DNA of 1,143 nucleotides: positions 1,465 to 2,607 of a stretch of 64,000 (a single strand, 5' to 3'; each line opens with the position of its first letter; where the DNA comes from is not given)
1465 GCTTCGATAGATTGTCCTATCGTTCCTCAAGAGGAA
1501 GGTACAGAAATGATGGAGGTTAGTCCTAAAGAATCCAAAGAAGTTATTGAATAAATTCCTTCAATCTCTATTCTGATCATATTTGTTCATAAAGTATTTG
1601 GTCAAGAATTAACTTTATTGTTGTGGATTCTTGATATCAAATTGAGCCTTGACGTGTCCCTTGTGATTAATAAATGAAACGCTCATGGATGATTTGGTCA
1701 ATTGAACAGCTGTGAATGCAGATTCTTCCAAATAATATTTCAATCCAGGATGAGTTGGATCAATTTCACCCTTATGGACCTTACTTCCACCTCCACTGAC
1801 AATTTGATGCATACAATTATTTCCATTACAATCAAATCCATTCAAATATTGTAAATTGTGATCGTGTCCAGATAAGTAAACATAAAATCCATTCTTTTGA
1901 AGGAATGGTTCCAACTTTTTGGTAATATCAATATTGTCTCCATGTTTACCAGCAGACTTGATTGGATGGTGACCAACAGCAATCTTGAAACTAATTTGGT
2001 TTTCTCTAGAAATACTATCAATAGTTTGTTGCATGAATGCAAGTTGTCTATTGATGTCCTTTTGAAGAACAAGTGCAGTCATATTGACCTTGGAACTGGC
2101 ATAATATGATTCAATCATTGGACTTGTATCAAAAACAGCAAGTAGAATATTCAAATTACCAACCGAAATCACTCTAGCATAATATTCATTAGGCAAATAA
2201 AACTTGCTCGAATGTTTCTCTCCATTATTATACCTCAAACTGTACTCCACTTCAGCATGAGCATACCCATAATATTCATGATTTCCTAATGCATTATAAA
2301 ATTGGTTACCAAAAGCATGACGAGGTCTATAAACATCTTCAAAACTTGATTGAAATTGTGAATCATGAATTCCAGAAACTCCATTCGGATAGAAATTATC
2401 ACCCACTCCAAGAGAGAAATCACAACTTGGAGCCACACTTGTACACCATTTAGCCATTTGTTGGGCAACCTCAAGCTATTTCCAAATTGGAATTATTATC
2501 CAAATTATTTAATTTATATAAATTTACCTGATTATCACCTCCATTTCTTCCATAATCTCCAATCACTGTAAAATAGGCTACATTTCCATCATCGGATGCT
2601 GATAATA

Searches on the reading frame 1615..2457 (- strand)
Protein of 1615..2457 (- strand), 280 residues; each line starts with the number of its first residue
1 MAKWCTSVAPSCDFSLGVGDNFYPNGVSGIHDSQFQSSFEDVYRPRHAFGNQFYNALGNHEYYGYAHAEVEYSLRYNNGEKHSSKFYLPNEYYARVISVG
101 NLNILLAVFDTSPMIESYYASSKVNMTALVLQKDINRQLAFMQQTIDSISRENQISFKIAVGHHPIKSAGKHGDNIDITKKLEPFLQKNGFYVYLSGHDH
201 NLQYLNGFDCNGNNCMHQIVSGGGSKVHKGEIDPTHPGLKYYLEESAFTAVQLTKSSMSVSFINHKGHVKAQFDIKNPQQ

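Call 79: search_protein_families(library=pfam, proteins=[window:1615-2457:-], max_evalue=0.001)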
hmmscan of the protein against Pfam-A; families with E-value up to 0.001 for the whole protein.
window:1615-2457:- (280 aa): 1 family
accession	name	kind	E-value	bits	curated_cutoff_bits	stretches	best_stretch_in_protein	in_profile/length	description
PF00149.33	Metallophos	-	1.1e-09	39.4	21.5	1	13-201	32-190/191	Calcineurin-like phosphoesterase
